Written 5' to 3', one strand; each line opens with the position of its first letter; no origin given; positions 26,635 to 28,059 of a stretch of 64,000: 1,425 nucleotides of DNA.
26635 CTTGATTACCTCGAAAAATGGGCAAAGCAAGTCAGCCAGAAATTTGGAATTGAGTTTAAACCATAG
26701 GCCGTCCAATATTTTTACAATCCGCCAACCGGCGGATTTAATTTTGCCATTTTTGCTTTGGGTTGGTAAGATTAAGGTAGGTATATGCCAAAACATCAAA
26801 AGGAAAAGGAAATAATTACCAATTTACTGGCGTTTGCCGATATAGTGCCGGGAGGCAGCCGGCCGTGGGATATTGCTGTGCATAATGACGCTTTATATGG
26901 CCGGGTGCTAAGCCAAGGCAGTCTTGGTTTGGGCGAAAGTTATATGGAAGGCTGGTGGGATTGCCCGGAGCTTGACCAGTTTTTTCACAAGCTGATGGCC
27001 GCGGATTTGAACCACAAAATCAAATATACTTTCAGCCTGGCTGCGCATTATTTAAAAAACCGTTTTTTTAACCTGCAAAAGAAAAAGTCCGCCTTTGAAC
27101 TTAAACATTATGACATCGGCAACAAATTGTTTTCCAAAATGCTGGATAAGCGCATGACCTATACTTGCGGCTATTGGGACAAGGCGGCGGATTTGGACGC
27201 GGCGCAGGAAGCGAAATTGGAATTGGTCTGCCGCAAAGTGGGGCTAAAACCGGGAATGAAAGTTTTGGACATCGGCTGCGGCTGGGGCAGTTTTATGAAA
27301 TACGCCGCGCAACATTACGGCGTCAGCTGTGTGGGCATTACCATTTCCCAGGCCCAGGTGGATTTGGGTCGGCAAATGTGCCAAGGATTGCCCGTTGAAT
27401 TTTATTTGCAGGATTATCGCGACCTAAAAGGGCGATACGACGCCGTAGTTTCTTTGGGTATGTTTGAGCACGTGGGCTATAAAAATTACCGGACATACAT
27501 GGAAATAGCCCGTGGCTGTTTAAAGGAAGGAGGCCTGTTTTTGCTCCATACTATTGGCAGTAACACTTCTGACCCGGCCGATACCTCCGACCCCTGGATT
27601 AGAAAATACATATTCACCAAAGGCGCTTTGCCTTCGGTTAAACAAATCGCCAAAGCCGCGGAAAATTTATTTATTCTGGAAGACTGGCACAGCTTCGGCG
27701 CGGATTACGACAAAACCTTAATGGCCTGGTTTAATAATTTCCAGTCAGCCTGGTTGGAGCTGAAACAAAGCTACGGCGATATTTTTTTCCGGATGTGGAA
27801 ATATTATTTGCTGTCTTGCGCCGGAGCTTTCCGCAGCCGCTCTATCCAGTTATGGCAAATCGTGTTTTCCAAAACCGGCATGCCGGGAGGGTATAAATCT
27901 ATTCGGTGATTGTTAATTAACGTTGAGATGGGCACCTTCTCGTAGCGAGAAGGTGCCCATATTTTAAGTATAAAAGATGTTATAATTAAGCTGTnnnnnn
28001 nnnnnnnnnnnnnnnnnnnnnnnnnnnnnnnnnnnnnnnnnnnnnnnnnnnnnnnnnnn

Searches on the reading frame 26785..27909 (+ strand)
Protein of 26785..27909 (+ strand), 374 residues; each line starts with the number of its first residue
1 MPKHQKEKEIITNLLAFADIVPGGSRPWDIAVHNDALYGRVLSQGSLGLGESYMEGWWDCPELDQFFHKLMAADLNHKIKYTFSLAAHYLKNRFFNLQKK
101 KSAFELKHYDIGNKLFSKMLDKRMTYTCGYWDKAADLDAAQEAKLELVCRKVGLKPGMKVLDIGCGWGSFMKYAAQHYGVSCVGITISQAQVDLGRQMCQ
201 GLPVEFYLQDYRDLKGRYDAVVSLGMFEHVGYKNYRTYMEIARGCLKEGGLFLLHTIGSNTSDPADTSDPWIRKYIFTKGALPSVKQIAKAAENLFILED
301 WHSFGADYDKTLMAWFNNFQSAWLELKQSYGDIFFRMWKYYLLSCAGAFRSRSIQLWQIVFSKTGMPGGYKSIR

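Call 63: search_protein_families(library=pfam, proteins=[window:26785-27909:+], max_evalue=0.01)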
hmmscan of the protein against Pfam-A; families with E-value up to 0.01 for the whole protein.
window:26785-27909:+ (374 aa): 9 families
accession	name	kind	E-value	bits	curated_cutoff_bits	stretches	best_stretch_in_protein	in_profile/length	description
PF02353.26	CMAS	-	2.3e-87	293.2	27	1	106-359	11-273/273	Mycolic acid cyclopropane synthetase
PF13649.12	Methyltransf_25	-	1.1e-15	58.5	27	1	160-250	1-97/97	Methyltransferase domain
PF13489.12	Methyltransf_23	-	3.4e-14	53.3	27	1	154-291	20-153/164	Methyltransferase domain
PF08241.18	Methyltransf_11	-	5.6e-13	49.8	21.2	1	161-253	1-94/95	Methyltransferase domain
PF08242.18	Methyltransf_12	-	2.8e-10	41.2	30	1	161-252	1-98/98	Methyltransferase domain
PF13847.12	Methyltransf_31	-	1.2e-09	38.4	27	1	155-258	2-113/145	Methyltransferase domain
PF01728.25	FtsJ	-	4e-07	30.6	24.1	1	144-197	8-60/181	FtsJ-like methyltransferase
PF07021.18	MetW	-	6.6e-05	23.1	21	1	154-204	11-59/193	Methionine biosynthesis protein MetW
PF05175.20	MTS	-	0.0091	16.1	23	0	156-250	31-134/170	Methyltransferase small domain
